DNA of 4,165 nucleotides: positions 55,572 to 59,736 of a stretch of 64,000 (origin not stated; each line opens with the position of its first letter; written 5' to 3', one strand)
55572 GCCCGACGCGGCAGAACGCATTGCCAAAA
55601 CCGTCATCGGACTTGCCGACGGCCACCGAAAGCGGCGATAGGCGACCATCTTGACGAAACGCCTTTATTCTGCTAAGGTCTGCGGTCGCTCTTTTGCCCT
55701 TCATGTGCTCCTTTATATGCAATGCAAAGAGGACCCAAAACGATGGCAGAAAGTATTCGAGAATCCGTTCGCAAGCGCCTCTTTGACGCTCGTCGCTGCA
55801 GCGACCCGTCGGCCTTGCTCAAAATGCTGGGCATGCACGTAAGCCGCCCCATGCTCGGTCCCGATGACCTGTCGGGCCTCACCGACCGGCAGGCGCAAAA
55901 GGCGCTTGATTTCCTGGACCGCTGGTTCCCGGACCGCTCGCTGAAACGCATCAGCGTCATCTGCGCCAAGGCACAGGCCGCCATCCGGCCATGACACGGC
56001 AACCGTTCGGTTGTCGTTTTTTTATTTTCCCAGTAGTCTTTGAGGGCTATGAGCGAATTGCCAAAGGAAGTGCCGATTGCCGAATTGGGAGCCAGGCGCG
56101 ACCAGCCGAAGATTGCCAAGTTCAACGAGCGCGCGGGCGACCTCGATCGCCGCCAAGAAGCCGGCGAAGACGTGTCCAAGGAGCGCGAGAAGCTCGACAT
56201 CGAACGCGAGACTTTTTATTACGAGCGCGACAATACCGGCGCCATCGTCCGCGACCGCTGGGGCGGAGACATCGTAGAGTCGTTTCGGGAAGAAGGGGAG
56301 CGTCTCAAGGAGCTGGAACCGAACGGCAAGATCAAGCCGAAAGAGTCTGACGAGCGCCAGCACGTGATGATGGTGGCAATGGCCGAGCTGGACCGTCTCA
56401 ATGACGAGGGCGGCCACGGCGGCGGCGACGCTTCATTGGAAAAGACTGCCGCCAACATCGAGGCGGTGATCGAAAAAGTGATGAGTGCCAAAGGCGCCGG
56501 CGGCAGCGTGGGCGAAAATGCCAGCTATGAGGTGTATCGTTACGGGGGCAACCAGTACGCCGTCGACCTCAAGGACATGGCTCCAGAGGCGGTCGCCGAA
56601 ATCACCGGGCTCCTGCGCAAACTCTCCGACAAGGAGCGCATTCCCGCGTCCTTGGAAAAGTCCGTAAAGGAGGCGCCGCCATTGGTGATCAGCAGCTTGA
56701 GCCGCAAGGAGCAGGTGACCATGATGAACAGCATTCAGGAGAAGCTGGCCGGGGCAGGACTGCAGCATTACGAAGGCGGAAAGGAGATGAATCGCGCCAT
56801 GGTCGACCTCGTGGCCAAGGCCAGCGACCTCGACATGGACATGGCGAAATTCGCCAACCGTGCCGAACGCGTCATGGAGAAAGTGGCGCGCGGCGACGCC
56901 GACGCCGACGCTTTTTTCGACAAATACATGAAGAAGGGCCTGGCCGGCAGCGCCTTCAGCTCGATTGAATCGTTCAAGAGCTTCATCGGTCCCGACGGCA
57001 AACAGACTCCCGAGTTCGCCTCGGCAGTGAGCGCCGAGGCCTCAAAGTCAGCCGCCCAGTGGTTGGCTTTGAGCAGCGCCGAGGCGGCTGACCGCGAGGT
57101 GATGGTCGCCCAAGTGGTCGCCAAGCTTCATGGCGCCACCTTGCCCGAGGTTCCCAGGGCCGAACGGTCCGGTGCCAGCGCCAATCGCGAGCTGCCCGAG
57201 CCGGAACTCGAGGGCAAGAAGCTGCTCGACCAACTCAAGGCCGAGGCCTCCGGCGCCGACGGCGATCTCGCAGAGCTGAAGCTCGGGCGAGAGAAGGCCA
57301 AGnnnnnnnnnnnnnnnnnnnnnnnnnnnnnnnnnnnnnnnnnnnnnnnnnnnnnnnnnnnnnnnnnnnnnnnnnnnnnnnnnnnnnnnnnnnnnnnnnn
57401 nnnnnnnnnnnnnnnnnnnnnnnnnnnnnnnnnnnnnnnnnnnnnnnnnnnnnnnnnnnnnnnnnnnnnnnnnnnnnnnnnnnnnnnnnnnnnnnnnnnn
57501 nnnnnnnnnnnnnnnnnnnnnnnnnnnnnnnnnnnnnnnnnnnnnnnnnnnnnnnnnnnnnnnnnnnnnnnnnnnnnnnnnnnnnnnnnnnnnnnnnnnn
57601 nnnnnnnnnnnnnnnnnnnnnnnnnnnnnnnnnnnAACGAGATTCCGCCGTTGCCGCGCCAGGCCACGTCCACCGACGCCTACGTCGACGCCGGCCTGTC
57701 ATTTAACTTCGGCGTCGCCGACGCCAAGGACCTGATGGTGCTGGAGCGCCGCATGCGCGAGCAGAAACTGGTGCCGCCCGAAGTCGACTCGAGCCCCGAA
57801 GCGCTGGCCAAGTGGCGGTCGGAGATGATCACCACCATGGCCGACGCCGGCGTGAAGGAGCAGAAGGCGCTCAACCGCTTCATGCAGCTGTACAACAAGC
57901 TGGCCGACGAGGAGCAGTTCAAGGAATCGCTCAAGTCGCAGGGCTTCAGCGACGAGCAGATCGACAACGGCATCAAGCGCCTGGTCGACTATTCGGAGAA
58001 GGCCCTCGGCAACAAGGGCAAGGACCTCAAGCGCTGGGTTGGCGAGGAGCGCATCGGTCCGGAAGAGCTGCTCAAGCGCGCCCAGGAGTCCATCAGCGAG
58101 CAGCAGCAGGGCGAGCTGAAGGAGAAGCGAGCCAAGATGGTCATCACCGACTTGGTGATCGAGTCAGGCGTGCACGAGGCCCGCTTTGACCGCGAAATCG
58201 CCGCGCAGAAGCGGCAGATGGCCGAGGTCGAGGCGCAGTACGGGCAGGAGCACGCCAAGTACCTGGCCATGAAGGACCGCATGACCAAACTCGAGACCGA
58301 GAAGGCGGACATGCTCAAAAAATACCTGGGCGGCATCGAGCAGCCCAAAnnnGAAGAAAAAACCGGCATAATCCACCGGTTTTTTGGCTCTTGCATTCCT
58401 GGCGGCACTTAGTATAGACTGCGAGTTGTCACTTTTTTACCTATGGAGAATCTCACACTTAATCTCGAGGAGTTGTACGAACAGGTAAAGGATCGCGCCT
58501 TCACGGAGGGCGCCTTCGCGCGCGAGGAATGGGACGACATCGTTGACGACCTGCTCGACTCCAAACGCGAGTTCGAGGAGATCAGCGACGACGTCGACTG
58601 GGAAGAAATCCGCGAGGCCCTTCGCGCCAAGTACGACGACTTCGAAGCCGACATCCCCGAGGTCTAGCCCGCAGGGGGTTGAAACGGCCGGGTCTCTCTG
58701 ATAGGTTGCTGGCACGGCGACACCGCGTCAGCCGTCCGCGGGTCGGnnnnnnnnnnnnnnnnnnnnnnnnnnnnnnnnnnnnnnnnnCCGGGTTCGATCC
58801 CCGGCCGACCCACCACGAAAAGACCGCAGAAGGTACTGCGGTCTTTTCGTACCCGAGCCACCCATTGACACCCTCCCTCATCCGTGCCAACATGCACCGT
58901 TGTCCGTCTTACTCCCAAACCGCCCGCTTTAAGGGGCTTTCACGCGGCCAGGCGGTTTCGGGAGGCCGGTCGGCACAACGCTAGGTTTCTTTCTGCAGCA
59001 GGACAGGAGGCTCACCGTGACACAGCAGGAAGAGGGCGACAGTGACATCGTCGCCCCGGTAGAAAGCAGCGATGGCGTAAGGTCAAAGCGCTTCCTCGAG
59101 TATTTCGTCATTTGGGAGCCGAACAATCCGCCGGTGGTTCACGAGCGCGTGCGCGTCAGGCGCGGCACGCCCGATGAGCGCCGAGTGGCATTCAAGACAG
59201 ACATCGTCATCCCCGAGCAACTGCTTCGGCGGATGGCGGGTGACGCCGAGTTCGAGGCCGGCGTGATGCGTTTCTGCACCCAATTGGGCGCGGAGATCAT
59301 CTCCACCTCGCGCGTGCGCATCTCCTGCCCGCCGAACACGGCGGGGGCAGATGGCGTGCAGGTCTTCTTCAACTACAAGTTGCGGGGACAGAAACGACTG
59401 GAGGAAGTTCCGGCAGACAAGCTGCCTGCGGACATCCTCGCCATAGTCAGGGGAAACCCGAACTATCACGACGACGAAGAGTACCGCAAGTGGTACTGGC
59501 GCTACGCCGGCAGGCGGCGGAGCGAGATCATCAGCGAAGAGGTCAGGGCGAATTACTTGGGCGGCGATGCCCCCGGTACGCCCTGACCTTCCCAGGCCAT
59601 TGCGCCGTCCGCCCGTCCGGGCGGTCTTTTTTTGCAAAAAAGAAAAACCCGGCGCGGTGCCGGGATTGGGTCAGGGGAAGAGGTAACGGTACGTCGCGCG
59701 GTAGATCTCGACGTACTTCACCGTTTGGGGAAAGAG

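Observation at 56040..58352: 770-aa highly charged, coiled-coil-rich protein with a central degenerate GGDEF (AGDEF) domain and no sensor or membrane domain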

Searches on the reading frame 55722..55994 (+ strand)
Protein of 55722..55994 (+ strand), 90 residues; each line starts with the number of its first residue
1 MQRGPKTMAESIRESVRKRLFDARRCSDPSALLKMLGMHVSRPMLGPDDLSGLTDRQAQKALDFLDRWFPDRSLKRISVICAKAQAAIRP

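Call 4: search_protein_families(library=pfam, proteins=[window:55722-55994:+], max_evalue=1)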
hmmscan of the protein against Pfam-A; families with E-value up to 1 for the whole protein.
window:55722-55994:+ (90 aa): 0 families

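Call 68: find_homologous_proteins(query=A3, max_evalue=0.001)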
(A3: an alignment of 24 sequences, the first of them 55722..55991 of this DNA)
Query A3 (24 sequences) (90 aa, profile of the alignment): 18 proteins with E <= 0.001 among 612 candidates.
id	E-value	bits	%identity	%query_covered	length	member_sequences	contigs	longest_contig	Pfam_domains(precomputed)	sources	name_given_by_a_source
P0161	2.9e-18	83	33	17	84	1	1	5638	-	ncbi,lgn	-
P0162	2.0e-16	77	-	-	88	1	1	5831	-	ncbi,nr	ncbi:hypothetical protein GF391_02750 [Candidatus Uhrbacteria bacterium]|nr:hypothetical protein [Ca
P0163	7.6e-16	76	-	-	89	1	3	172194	-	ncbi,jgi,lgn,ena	-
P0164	9.4e-16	75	36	24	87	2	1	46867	-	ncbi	-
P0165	9.5e-16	75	-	-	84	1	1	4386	-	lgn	-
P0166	2.4e-15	74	27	24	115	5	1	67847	-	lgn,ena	-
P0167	6.8e-15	73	33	17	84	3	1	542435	-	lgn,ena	-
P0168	3.5e-14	70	-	-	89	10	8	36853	-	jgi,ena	jgi:hypothetical protein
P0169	6.1e-14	69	-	-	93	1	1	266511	-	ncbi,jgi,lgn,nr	ncbi:hypothetical protein M0Q28_04765 [Patescibacteria group bacterium]|jgi:hypothetical protein|nr:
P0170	1.2e-13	69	-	-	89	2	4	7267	-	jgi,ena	jgi:hypothetical protein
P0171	1.9e-13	68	57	8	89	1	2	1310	-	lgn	-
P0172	2.9e-13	67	-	-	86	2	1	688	-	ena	-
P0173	6.2e-13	66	100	92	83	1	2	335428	-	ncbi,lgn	-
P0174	8.0e-13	66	-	-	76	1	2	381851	-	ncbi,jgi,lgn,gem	ncbi:MAG: hypothetical protein WC750_02735 [Patescibacteria group bacterium]|jgi:hypothetical protei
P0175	5.8e-11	60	59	19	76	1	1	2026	-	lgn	-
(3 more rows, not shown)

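Call 75: predict_structure(alignment_id=A4)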
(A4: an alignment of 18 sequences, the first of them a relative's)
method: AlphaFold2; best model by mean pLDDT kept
length: 83 residues; sequences in the alignment: 18
mean_pLDDT: 66.4   pTM: 0.50
mean pLDDT of the five models: 66.4, 65.8, 65.8, 65.3, 57.4
residues with pLDDT >= 90: 0; 70-90: 23; 50-70: 57; < 50: 3
segments of 3 or more residues with pLDDT < 50: none
pLDDT, mean of each block of 10 residues (from residue 1): 65 63 68 62 70 75 65 67 54
secondary structure, 60 per line:
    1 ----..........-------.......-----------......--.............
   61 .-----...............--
elements in order: H5-14 H22-28 H40-45 H48-61 H67-81

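Call 78: fold_search(model_id=the predicted structure, library=pdb)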
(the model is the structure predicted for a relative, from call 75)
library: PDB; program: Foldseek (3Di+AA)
matches with E <= 10: 11; with E <= 0.001: 0
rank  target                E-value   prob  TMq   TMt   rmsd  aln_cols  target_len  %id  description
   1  7y8u_E                2.9e+00  0.04  0.20  0.06   9.9        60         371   15  Crystal structure of AlbEF homolog from Quasibacillus thermotolerans (released 2022-10-12)
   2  1h0m_C                5.3e+00  0.06  0.29  0.14   7.3        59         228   19  Three-dimensional structure of the quorum sensing protein TraR bound to its autoinducer and to its target DNA (released 2002-08-29)
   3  2jcd_B                5.3e+00  0.03  0.22  0.09  13.1        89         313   16  Structure of the N-oxygenase AurF from Streptomyces thioluteus (released 2007-09-11)
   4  1h0m_A                5.6e+00  0.07  0.30  0.15   6.7        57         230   14  Three-dimensional structure of the quorum sensing protein TraR bound to its autoinducer and to its target DNA (released 2002-08-29)
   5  2fa5_A                6.3e+00  0.04  0.28  0.20  12.0        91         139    8  The crystal structure of an unliganded multiple antibiotic-resistance repressor (MarR) from Xanthomonas campestris (released 2006-11-14)
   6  1au1_B                7.1e+00  0.03  0.26  0.15  12.6        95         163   10  HUMAN INTERFERON-BETA CRYSTAL STRUCTURE (released 1998-06-17)
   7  6c58_B                7.5e+00  0.02  0.22  0.05  11.7        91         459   15  Human UDP-Glucose Dehydrogenase A225L substitutuion with UDP-xylose bound (released 2019-01-16)
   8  7dmb_A                7.9e+00  0.05  0.33  0.10  11.4        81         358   14  Crystal structure of trans-methyltransferase CalH complex with SAH (released 2021-02-10)
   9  3ikt_A                8.4e+00  0.04  0.30  0.16  11.3        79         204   18  Crystal structure of a Rex-family repressor/DNA/NAD+ complex from Thermus aquaticus (released 2010-06-09)
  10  5cdp_A                8.4e+00  0.03  0.25  0.07  13.7        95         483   13  2.45A structure of etoposide with S.aureus DNA gyrase and DNA (released 2015-12-16)
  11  3wyw_B                8.9e+00  0.02  0.22  0.11  12.9        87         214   15  Structural characterization of catalytic site of a Nilaparvata lugens delta-class glutathione transferase (released 2015-01-14)

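Call 87: search_protein_families(library=padloc, proteins=[window:55743-55991:+], max_evalue=0.01)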
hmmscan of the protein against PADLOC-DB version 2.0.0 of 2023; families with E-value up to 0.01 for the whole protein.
window:55743-55991:+ (83 aa): 0 families

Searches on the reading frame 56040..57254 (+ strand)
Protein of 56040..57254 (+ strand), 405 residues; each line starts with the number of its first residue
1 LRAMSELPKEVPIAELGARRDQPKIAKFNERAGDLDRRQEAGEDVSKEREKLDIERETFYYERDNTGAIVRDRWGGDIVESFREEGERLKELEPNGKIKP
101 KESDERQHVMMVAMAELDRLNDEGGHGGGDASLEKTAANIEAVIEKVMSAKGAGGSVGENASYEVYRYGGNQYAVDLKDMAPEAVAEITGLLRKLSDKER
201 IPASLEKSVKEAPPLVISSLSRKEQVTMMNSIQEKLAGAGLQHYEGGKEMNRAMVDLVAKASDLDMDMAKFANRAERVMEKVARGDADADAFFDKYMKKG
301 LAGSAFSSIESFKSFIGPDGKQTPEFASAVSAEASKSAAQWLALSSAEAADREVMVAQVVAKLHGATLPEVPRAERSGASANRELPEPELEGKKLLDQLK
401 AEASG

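Call 8: search_protein_families(library=pfam, proteins=[window:56040-57254:+], max_evalue=10)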
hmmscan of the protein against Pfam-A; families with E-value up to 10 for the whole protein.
seq(405 aa): 2 families
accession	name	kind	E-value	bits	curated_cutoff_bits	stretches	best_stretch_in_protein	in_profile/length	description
PF00990.26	GGDEF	-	3.5e-06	27.3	23.8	1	101-206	27-117/161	Diguanylate cyclase, GGDEF domain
PF16410.10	DUF5018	-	0.13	11.5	38.2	1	149-235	37-119/352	Domain of unknown function (DUF5018)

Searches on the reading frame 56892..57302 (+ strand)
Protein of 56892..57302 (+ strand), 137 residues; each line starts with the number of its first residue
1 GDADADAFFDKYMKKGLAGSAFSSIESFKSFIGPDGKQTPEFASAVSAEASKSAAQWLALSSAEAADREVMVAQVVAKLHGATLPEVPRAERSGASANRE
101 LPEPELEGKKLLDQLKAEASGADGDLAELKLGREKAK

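Call 81: search_solved_structures(query=window:56892-57302:+, max_evalue=10)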
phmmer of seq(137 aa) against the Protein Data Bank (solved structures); distinct sequences matched with E-value up to 10: 0.

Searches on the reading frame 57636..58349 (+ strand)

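Call 8: search_protein_families(library=pfam, proteins=[window:57636-58349:+], max_evalue=10)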
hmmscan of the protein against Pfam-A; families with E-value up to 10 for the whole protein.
seq(238 aa): 2 families
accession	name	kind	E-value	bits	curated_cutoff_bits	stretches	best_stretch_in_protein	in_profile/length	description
PF12086.13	DUF3563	-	0.12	12.8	26.9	1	28-42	31-45/61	Protein of unknown function (DUF3563)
PF17405.8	Nrap_D4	-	0.13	12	21.8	1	12-67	136-191/203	Nrap protein nucleotidyltransferase domain 4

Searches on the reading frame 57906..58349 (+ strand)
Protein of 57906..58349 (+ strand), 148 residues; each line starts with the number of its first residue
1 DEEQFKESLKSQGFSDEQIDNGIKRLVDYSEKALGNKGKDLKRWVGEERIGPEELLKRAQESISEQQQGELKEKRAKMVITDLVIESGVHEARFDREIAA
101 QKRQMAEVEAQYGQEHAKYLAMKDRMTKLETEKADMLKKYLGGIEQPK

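Call 82: search_solved_structures(query=window:57906-58349:+, max_evalue=10)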
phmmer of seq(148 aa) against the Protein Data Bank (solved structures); distinct sequences matched with E-value up to 10: 0.

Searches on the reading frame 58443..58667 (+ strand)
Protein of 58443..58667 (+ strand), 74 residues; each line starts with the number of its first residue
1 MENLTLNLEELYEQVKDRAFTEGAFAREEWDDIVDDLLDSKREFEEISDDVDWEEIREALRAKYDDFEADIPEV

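Call 4: search_protein_families(library=pfam, proteins=[window:58443-58667:+], max_evalue=1)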
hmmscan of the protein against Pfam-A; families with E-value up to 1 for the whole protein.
window:58443-58667:+ (74 aa): 2 families
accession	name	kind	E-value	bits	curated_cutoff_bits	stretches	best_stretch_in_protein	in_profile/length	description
PF18514.6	MDY2_C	-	0.079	13.2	25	1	51-73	4-25/38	Ubiquitin-like protein MDY2, C-terminal domain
PF19416.4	Astro_VPg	-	0.15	13.4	25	1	18-73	42-98/104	Astrovirus VPg protein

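Call 5: search_protein_families(library=ncbifam, proteins=[window:58443-58667:+], max_evalue=1)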
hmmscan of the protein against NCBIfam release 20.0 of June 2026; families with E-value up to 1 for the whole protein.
window:58443-58667:+ (74 aa): 2 families
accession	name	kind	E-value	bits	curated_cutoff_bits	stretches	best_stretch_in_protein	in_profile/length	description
NF041621.1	MXAN_5187_C_dom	domain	0.12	12.8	30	1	28-65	4-41/70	MXAN_5187 C-terminal domain-containing protein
TIGR02093.1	P_ylase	subfamily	0.16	10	552.9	1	7-67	713-771/804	glycogen/starch/alpha-glucan family phosphorylase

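Call 87: search_protein_families(library=padloc, proteins=[window:58443-58664:+], max_evalue=0.01)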
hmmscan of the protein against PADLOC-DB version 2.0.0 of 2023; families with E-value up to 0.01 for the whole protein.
window:58443-58664:+ (74 aa): 0 families

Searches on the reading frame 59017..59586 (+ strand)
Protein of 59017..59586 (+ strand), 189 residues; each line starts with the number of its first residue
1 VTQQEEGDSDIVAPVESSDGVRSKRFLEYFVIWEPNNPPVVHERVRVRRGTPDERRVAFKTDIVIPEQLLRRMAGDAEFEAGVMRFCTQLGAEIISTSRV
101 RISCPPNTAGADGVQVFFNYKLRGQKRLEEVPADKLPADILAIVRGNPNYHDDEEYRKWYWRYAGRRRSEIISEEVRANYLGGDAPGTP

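Call 4: search_protein_families(library=pfam, proteins=[window:59017-59586:+], max_evalue=1)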
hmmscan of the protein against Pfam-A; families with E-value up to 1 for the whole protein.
window:59017-59586:+ (189 aa): 1 family
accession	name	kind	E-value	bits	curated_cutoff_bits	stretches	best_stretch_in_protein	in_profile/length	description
PF12096.13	DUF3572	-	0.23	12.2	25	1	68-97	34-63/84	Protein of unknown function (DUF3572)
